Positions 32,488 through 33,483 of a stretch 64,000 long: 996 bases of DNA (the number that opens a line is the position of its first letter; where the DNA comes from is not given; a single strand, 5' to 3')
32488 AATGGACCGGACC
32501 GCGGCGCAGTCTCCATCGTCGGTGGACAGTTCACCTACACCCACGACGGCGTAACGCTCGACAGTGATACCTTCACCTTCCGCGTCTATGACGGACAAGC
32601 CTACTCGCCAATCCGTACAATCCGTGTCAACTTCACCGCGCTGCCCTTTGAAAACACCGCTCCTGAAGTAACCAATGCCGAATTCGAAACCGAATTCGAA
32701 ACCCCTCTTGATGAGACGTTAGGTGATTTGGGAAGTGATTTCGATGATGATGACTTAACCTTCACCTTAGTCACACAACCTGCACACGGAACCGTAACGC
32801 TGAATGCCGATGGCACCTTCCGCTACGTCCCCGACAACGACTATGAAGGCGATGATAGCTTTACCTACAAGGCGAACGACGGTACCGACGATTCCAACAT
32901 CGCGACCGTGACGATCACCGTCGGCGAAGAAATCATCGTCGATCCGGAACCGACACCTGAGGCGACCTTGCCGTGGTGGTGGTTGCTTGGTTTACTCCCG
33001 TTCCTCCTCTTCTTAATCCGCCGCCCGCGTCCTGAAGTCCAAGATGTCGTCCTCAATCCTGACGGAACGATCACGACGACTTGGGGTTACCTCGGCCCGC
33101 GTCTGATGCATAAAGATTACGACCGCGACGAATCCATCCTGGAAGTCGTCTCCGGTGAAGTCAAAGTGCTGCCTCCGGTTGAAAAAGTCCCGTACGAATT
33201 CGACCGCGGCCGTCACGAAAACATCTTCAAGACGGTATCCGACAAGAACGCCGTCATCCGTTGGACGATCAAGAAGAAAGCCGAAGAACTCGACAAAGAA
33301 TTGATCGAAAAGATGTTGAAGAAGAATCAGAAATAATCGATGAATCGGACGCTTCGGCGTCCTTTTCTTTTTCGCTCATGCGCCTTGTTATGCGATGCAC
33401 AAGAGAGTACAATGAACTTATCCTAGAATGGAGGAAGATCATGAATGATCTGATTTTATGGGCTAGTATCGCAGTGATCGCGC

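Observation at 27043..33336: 2097-aa vWA plus 16 cadherin/VCBS-like repeat adhesin anchored by a C-terminal TM and a conserved cytoplasmic tail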

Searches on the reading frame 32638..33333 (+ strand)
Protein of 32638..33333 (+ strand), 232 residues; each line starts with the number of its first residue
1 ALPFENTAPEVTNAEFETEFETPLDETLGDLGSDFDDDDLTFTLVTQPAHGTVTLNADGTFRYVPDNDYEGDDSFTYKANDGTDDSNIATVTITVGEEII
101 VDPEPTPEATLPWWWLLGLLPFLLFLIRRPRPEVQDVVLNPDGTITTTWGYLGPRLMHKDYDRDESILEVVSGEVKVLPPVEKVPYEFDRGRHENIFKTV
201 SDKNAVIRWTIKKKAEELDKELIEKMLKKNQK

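Call 85: predict_structure(alignment_id=A5)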
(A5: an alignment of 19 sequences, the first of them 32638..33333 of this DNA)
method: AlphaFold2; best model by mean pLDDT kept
length: 232 residues; sequences in the alignment: 19
mean_pLDDT: 89.0   pTM: 0.46
mean pLDDT of the five models: 89.0, 86.8, 85.3, 84.3, 79.1
residues with pLDDT >= 90: 133; 70-90: 88; 50-70: 11; < 50: 0
segments of 3 or more residues with pLDDT < 50: none
pLDDT, mean of each block of 10 residues (from residue 1): 71 97 93 86 97 97 97 97 91 94 76 78 78 92 91 87 90 89 90 92 91 90 88 68
secondary structure, 60 per line:
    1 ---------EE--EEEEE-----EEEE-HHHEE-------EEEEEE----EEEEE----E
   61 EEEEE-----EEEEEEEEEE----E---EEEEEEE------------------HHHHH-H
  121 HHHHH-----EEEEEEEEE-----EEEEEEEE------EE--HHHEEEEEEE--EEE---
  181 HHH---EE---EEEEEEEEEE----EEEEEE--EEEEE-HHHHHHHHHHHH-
elements in order: E14-18 E24-27 E41-46 E51-55 E60-65 E71-80 E89-95 H114-118 H120-125 E131-139 E145-152 E166-172 E175-177 E192-201 E206-211 E214-218 H220-231
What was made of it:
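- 32968..33036 (+): Trp-rich membrane helix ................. followed by the stop-transfer RRPRPE. AlphaFold2 helix at model residues 114-125 (call 85).
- On RTX / type I-secreted adhesins (LapA, BapA, LapF): The C-terminus is a membrane helix plus an Ig-like domain (call 85).
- Checked: It is therefore not a strand of a domain (call 85).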
